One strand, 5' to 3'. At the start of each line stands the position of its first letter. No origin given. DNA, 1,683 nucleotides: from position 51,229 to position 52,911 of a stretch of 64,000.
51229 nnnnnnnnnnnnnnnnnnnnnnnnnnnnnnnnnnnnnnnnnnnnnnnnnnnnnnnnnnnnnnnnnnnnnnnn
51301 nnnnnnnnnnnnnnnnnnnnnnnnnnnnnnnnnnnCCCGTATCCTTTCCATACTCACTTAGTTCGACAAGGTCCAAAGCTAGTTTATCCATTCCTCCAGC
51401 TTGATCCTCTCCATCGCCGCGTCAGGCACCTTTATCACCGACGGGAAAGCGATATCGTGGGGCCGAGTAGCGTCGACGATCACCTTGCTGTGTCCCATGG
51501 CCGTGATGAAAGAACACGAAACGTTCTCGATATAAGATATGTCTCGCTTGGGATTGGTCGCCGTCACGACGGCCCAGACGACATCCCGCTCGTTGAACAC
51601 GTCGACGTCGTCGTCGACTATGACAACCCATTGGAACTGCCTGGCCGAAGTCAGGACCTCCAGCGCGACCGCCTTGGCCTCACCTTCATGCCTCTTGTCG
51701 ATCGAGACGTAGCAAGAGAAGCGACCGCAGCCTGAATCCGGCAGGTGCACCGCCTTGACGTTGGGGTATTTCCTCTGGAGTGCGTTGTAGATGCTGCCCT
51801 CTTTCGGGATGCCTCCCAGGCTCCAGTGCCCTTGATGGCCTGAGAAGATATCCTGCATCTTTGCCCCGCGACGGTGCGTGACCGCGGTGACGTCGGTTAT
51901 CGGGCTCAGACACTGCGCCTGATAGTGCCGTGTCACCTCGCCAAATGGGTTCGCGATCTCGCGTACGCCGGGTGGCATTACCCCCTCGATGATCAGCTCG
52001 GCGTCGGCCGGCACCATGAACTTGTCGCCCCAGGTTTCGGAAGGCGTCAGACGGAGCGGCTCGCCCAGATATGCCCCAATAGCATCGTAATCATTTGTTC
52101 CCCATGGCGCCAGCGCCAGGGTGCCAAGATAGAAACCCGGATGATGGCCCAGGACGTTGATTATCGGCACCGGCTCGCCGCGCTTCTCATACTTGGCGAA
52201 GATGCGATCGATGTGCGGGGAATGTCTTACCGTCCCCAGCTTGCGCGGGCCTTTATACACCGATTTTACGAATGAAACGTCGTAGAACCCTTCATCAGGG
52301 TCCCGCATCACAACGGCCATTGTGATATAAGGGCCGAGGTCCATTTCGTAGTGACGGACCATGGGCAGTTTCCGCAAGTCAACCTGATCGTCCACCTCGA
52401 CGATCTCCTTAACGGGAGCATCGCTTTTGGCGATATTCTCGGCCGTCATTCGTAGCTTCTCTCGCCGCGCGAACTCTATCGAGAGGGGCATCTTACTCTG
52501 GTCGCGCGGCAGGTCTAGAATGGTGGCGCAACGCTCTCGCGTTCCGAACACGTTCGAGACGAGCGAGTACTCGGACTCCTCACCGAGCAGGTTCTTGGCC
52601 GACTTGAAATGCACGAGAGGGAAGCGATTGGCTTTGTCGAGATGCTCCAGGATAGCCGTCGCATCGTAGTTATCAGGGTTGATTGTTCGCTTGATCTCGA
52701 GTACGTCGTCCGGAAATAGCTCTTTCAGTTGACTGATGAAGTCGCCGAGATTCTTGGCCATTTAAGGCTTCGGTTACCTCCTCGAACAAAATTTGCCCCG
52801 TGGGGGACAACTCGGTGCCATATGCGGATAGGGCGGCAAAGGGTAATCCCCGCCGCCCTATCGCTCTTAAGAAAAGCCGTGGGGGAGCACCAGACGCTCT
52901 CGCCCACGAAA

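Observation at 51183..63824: Dual Mo-hydroxylase / multi-UbiD / cysteine-hydrolase supercluster: candidate undescribed pathway for N-heteroaromatic carboxylates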

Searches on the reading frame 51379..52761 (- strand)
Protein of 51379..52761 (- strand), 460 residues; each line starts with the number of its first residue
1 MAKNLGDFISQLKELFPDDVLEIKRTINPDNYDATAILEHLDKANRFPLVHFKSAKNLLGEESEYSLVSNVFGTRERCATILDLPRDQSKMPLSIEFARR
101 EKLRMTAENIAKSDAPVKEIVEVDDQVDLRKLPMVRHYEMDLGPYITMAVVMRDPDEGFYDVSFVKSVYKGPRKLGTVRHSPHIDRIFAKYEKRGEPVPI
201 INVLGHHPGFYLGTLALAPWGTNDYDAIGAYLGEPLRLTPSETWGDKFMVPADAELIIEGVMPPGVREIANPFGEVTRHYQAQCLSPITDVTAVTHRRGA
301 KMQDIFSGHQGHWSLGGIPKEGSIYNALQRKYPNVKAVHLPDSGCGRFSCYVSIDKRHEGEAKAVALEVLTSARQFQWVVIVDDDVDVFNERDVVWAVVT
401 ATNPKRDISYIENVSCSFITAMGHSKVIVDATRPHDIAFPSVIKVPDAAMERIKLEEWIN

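Call 4: search_protein_families(library=pfam, proteins=[window:51379-52761:-])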
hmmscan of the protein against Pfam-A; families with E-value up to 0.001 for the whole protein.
window:51379-52761:- (460 aa): 3 families
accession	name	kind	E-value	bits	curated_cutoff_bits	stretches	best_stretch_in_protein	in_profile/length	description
PF01977.22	UbiD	-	2.5e-42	144.8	23.3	1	111-308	4-204/206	3-octaprenyl-4-hydroxybenzoate carboxy-lyase Rift-related domain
PF20696.2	UbiD_C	-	1.2e-30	106.5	24.2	1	315-431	3-127/127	3-octaprenyl-4-hydroxybenzoate carboxy-lyase C-terminal domain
PF20695.2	UbiD_N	-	1.8e-08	34.8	24.3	1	18-88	8-69/78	3-octaprenyl-4-hydroxybenzoate carboxy-lyase N-terminal domain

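Call 5: search_protein_families(library=ncbifam, proteins=[window:51379-52761:-])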
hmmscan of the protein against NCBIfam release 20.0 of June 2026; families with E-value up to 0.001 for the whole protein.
window:51379-52761:- (460 aa): 7 families
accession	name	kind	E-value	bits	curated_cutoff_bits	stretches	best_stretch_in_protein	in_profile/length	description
TIGR00148.1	TIGR00148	subfamily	3.8e-69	233.5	244.85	1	7-433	3-437/438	UbiD family decarboxylase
NF041204.1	VdcC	exception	1.4e-64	218.3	650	1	3-435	2-439/467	non-oxidative hydroxyarylic acid decarboxylases subunit C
TIGR03701.1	mena_SCO4490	equivalog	2.4e-36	125.4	495.9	1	55-412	45-415/433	menaquinone biosynthesis decarboxylase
NF008175.0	PRK10922.1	equivalog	6.9e-31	107.3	788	1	112-419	125-438/497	4-hydroxy-3-polyprenylbenzoate decarboxylase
NF041219.1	BagN_FevL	exception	2.2e-24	85.8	1000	1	19-298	32-316/502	bagremycin/ferroverdin biosynthesis UbiD family decarboxylase BagN/FevL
TIGR02724.1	phenyl_P_beta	equivalog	7.4e-24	84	468.95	1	65-412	54-412/472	phenylphosphate carboxylase subunit beta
TIGR02723.1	phenyl_P_alpha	equivalog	2.5e-23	82.4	564.6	1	64-417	61-419/485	phenylphosphate carboxylase subunit alpha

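Call 16: search_solved_structures(query=window:51379-52761:-, max_evalue=1e-10)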
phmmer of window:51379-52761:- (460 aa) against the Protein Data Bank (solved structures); distinct sequences matched with E-value up to 1e-10: 40.
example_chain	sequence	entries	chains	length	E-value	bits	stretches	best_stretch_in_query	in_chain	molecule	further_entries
6h6x_B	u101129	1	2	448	3.7e-63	217.2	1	68-459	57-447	3-polyprenyl-4-hydroxybenzoate decarboxylase and related decarboxylases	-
6h6v_A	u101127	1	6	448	5.4e-63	216.6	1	68-459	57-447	3-polyprenyl-4-hydroxybenzoate decarboxylase and related decarboxylases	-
7ae4_A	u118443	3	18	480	1.3e-35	126.4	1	3-434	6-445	Phenolic acid decarboxylase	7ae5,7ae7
7p9q_A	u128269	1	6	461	1.5e-32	116.3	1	108-434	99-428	AnInD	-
5o3m_A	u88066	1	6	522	2.1e-31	112.5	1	68-404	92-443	Protocatechuate decarboxylase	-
5ny5_A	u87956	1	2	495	1.3e-30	109.9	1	68-403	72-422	3,4-dihydroxybenzoate decarboxylase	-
5o3n_A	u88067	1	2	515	1.4e-30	109.8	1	68-403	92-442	3,4-dihydroxybenzoate decarboxylase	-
2idb_A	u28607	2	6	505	9.7e-30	107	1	114-420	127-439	3-octaprenyl-4-hydroxybenzoate carboxy-lyase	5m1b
5m1c_A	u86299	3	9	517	1e-29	107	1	114-420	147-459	3-octaprenyl-4-hydroxybenzoate carboxy-lyase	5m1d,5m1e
7pda_A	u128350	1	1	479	1.5e-26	96.5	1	37-412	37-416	UbiD family decarboxylase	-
6da6_A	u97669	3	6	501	3.3e-21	78.9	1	106-405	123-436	UbiD-like decarboxylase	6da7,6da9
9gqr_A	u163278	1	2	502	4.7e-20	75.1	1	7-416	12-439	decarboxylase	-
7ney_A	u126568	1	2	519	3.3e-19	72.3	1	18-301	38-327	Ferulic acid decarboxylase 1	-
7nf0_A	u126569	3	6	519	6.2e-19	71.4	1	19-424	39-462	Ferulic acid decarboxylase 1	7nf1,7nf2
8y64_A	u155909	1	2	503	9.5e-18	67.5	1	5-300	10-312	Ferulic acid decarboxylase 1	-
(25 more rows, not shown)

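Call 35: search_solved_structures(query=window:51379-52761:-, max_evalue=1e-50, show_alignments=1)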
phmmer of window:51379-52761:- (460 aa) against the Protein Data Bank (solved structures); distinct sequences matched with E-value up to 1e-50: 2.
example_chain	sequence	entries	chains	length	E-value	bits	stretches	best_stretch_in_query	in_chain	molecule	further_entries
6h6x_B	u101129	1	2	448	3.7e-63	217.2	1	68-459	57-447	3-polyprenyl-4-hydroxybenzoate decarboxylase and related decarboxylases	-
6h6v_A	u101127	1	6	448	5.4e-63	216.6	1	68-459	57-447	3-polyprenyl-4-hydroxybenzoate decarboxylase and related decarboxylases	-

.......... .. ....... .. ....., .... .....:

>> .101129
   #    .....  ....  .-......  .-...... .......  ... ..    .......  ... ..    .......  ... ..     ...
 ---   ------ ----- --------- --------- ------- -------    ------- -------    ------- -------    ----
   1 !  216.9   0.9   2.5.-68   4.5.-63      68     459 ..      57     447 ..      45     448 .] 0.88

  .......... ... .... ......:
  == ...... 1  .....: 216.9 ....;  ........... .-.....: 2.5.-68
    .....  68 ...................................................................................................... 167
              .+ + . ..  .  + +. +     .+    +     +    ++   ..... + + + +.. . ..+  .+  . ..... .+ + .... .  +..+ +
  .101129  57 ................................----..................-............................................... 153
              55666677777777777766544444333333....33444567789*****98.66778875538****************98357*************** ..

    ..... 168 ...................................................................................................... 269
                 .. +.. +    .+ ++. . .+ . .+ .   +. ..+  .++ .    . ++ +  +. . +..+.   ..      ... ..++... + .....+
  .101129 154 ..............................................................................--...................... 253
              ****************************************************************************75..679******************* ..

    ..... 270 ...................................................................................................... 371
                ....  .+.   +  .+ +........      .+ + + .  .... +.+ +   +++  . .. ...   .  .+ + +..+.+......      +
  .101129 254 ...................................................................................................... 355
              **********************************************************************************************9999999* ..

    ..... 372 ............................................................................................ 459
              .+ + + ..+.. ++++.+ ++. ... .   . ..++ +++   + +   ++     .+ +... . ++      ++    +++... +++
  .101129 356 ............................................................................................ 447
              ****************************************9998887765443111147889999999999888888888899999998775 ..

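Call 40: find_related_loci(query=window:51379-52761:-, collection=metagenome_contigs, flank=10000)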
Query window:51379-52761:- (460 aa) in metagenome_contigs; peptide patterns used: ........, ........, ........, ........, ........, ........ (x = any residue, [..] = any of these).
395 stretches matched a pattern; 319 encode a relative of the query (tblastn E <= 1e-3); the best 80 are kept; 80 distinct loci.
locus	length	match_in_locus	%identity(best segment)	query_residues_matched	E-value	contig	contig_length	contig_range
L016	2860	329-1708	68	1-460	0e+0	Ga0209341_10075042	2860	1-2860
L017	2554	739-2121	61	1-460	0e+0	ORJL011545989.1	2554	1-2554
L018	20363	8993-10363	58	3-459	0e+0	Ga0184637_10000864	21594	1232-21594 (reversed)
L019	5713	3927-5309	57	1-460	0e+0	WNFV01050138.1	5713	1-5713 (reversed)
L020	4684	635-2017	57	1-460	0e+0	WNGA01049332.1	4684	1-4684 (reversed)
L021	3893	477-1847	57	3-459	0e+0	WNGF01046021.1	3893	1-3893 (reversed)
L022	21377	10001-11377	56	1-459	0e+0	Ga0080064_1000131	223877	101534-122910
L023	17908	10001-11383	56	1-460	0e+0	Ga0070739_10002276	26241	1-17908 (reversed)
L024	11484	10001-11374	58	3-460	0e+0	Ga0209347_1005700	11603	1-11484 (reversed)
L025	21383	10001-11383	57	1-460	0e+0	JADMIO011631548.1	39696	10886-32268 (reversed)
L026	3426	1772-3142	56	3-459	0e+0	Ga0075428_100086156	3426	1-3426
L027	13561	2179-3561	55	1-460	5e-180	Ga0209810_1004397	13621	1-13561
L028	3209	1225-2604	56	1-459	0e+0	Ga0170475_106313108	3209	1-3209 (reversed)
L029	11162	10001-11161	61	1-387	3e-176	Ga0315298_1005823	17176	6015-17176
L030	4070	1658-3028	56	3-458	0e+0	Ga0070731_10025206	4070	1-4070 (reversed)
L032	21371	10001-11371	56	3-458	5e-176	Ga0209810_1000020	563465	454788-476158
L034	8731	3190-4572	55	1-460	1e-172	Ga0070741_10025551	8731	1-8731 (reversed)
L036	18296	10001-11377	53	1-458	5e-172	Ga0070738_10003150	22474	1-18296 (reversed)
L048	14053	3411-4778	45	1-460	1e-127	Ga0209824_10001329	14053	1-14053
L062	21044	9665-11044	42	1-460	1e-116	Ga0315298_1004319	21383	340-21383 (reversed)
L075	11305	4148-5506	44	1-453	9e-114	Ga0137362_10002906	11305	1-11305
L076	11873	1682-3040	43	1-453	2e-113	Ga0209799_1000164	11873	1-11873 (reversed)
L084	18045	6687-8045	43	1-453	3e-112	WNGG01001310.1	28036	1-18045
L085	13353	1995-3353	43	1-453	2e-112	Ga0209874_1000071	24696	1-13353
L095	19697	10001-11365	43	1-453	1e-110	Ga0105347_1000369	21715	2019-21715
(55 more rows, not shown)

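Call 44: search_protein_families(library=pfam, proteins=[L084:5059-6612:+, L085:10001-10978:+, L095:7408-8295:+, L075:310-1557:-, L095:11462-11743:+, L095:11760-12185:+, L048:8606-10378:+, L084:10364-12316:-, L076:5444-7090:-, L029:6566-7876:+])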
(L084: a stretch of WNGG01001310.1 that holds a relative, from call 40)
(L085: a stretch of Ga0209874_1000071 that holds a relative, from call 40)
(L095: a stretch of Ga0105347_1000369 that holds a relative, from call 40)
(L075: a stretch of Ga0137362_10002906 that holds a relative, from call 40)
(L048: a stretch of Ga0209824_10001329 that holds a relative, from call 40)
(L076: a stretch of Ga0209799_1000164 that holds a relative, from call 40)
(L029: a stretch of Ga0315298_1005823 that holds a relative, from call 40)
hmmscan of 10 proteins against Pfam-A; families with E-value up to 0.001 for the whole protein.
L084:5059-6612:+ (517 aa): 1 family
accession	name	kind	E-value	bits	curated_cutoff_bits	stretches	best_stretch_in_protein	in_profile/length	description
PF00171.27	Aldedh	-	5.4e-146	487.2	23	1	12-468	7-461/461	Aldehyde dehydrogenase family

L085:10001-10978:+ (325 aa): 1 family
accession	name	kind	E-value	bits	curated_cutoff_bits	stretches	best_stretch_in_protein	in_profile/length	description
PF01259.24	SAICAR_synt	-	1.1e-61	209.1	20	1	40-286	2-225/233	SAICAR synthetase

L095:7408-8295:+ (295 aa): 4 families
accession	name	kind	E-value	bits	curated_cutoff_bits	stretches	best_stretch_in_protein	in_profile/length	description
PF00106.31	adh_short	-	1.8e-58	197.7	26.6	1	43-231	1-189/195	short chain dehydrogenase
PF13561.12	adh_short_C2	-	1.1e-55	189.3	27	1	52-293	6-236/236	Enoyl-(Acyl carrier protein) reductase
PF08659.16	KR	-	2.6e-12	47.5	22.6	1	45-203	3-164/180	KR domain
PF23441.1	SDR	-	3.1e-05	23.9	27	1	175-292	148-255/258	SDR-like rossmann domain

L075:310-1557:- (415 aa): 8 families
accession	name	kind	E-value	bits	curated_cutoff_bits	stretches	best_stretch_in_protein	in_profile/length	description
PF00437.27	T2SSE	-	7.9e-49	166.7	24.9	1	58-325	13-280/370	Type II/IV secretion system protein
PF04851.21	ResIII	-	2e-06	28.3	22.5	1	170-303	16-155/164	Type III restriction enzyme, res subunit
PF13191.12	AAA_16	-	7.5e-06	27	32.6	1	172-285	19-104/167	AAA ATPase domain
PF13401.12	AAA_22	-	1.8e-05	25.5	27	1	175-253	3-64/130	AAA domain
PF13555.12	AAA_29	-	0.00012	22.2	27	1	176-199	21-44/61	P-loop containing region of AAA domain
PF13604.12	AAA_30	-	0.00023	21.4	27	1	169-208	10-48/191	AAA domain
PF25199.1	nSTAND_NTPase5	-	0.0003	21.1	34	1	174-221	38-85/145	Novel STAND NTPase 5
PF13476.12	AAA_23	-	0.00062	20.9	27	0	176-197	18-39/201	AAA domain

L095:11462-11743:+ (93 aa): 1 family
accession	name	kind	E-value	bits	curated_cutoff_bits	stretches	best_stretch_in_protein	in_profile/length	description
PF03960.21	ArsC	-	6.4e-14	52.5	24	1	29-91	16-78/79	ArsC family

L095:11760-12185:+ (141 aa): 1 family
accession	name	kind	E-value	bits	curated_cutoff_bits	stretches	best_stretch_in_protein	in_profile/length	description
PF10057.14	MpsC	-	1.4e-36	125.3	23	1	19-128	1-110/111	Na+-translocating membrane potential-generating system (MpsC)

L048:8606-10378:+ (590 aa): 5 families
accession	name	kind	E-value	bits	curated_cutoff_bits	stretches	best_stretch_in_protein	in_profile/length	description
PF00890.30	FAD_binding_2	-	1.8e-27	97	20.4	1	21-377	1-399/414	FAD binding domain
PF02910.25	Succ_DH_flav_C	-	2.3e-09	37.7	20.8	1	451-559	11-126/130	Fumarate reductase flavoprotein C-term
PF01266.30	DAO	-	6.2e-09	36.3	27.9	1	21-202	1-204/353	FAD dependent oxidoreductase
PF03486.20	HI0933_like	-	0.00056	19.9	50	0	21-284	2-191/244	HI0933-like protein Rossmann domain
PF07992.20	Pyr_redox_2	-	0.00073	19.5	26.1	0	21-53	2-33/291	Pyridine nucleotide-disulphide oxidoreductase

L084:10364-12316:- (650 aa): 2 families
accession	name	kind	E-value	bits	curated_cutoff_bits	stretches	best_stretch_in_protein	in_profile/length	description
PF01964.24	ThiC_Rad_SAM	-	1.4e-189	630.7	25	1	142-592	1-419/420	Radical SAM ThiC family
PF13667.11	ThiC-associated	-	1.1e-28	99.4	27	1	19-99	1-81/81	ThiC-associated domain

L076:5444-7090:- (548 aa): 2 families
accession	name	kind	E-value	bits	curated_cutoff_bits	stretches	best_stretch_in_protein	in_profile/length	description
PF13282.11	DUF4070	-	9.5e-15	55.3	22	1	391-536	1-137/144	Domain of unknown function (DUF4070)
PF04055.27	Radical_SAM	-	4.3e-13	50.2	29.5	1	204-366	2-160/166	Radical SAM superfamily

L029:6566-7876:+ (436 aa): 3 families
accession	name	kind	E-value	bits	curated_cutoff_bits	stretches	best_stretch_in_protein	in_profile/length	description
PF16868.10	NMT1_3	-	2.1e-27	96.9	27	1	113-414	1-289/289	NMT1-like family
PF12974.12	Phosphonate-bd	-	1.6e-06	28.1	27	1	215-286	89-161/242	ABC transporter, phosphonate, periplasmic substrate-binding protein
PF09084.16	NMT1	-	0.0001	22.7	20.5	1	213-290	75-150/216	NMT1/THI5 like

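Call 46: search_protein_families(library=pfam, proteins=[L048:1379-3358:+, L034:6796-7722:+, L023:11723-12652:-, L032:3121-4320:-, L023:304-1353:-, L062:8718-9653:+, L032:4327-6801:+, L036:6834-8936:-, L018:11027-12238:+, L018:12558-15353:-])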
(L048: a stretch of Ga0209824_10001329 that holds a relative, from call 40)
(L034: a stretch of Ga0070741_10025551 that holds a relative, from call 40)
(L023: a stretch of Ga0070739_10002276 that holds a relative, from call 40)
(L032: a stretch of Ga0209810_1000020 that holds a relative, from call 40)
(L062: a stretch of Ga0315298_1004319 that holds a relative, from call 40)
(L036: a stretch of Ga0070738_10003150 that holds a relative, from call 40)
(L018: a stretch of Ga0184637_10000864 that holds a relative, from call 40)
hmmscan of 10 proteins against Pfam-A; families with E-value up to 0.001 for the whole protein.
L048:1379-3358:+ (659 aa): 1 family
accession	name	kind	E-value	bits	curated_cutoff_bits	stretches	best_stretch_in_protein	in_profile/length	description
PF06808.19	DctM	-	7.8e-93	312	23.8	1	128-563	2-408/413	Tripartite ATP-independent periplasmic transporter, DctM component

L034:6796-7722:+ (308 aa): 6 families
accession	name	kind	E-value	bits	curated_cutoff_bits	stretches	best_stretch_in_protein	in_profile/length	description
PF13489.12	Methyltransf_23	-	6.3e-16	59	27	1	103-247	20-163/164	Methyltransferase domain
PF08241.18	Methyltransf_11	-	2.2e-15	57.5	21.2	1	110-206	1-94/95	Methyltransferase domain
PF08242.18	Methyltransf_12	-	1.1e-14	55.3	30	1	110-205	1-98/98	Methyltransferase domain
PF13649.12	Methyltransf_25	-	7.2e-14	52.7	27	1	109-203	1-97/97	Methyltransferase domain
PF13847.12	Methyltransf_31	-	5e-09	36.4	27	1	106-207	4-109/145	Methyltransferase domain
PF05401.17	NodS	-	2.2e-05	24.9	24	1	108-218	46-146/201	Nodulation protein S (NodS)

L023:11723-12652:- (309 aa): 1 family
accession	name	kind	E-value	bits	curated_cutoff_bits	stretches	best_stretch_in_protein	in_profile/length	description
PF01329.24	Pterin_4a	-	1.4e-33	115.3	26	1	207-297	1-90/91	Pterin 4 alpha carbinolamine dehydratase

L032:3121-4320:- (399 aa): 3 families
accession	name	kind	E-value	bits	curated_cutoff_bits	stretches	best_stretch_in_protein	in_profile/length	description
PF09084.16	NMT1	-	4e-23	82.9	20.5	1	122-324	5-212/216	NMT1/THI5 like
PF13379.11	NMT1_2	-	3.8e-11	43.7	24.7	1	118-335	15-252/252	NMT1-like family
PF12974.12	Phosphonate-bd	-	5.3e-05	23.1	27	1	152-334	44-229/242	ABC transporter, phosphonate, periplasmic substrate-binding protein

L023:304-1353:- (349 aa): 4 families
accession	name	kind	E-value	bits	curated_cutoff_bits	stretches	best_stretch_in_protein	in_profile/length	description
PF00005.33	ABC_tran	-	2.2e-39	135.6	25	1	22-163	2-136/137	ABC transporter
PF08402.16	TOBE_2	-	9e-12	45.4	21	1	270-331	1-68/76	TOBE domain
PF13304.12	AAA_21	-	4.5e-09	37.2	27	1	134-195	236-299/304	AAA domain, putative AbiEii toxin, Type IV TA system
PF13401.12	AAA_22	-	0.00084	20.1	27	0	30-161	4-92/130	AAA domain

L062:8718-9653:+ (311 aa): 1 family
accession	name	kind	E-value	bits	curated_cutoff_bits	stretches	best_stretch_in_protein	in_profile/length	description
PF03401.19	TctC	-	7.5e-44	150.7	27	1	43-283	2-246/274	Tripartite tricarboxylate transporter family receptor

L032:4327-6801:+ (824 aa): 2 families
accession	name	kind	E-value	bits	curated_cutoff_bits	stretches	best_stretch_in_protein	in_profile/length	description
PF00521.26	DNA_topoisoIV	-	8.4e-165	549.3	31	1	32-471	1-431/432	DNA gyrase/topoisomerase IV, subunit A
PF03989.18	DNA_gyraseA_C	-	6.5e-64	211.6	27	6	760-806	1-47/48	DNA gyrase C-terminal domain, beta-propeller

L036:6834-8936:- (700 aa): 8 families
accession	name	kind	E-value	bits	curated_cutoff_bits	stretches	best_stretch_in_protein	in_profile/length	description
PF01134.28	GIDA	-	5e-160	533.3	22.1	1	79-468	1-387/391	Glucose inhibited division protein A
PF21680.2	GIDA_C_1st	-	2.4e-24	86.3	24.7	1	533-627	1-96/96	tRNA modifying enzyme MnmG/GidA C-terminal helical domain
PF13932.14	SAM_GIDA_C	-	7.1e-22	77.4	27.1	1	632-687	2-57/57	tRNA modifying enzyme MnmG/GidA C-terminal helical bundle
PF12831.13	FAD_oxidored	-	1.8e-06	28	27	1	79-212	1-127/416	FAD dependent oxidoreductase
PF13738.12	Pyr_redox_3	-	7.8e-06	25.8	30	0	153-235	61-143/305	Pyridine nucleotide-disulphide oxidoreductase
PF07992.20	Pyr_redox_2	-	8.2e-06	25.9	26.1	1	78-229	1-110/291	Pyridine nucleotide-disulphide oxidoreductase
PF01266.30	DAO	-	4.5e-05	23.6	27.9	0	173-234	149-209/353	FAD dependent oxidoreductase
PF00890.30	FAD_binding_2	-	0.00011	22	20.4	1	79-107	1-29/414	FAD binding domain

L018:11027-12238:+ (403 aa): 3 families
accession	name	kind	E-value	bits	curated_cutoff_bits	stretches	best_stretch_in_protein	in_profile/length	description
PF00155.27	Aminotran_1_2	-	1.9e-72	244.9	19.7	1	37-395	2-361/361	Aminotransferase class I and II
PF01041.23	DegT_DnrJ_EryC1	-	2.5e-07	30.7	19.8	1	114-208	58-145/360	DegT/DnrJ/EryC1/StrS aminotransferase family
PF01053.26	Cys_Met_Meta_PP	-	0.0004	19.5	27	1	111-211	82-176/381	Cys/Met metabolism PLP-dependent enzyme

L018:12558-15353:- (931 aa): 2 families
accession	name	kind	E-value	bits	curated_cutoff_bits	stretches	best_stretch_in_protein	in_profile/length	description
PF00330.25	Aconitase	-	1e-160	536.2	28.7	1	80-597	15-463/463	Aconitase family (aconitate hydratase)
PF00694.25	Aconitase_C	-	2.7e-42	144.7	22.8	1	727-853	3-129/131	Aconitase C-terminal domain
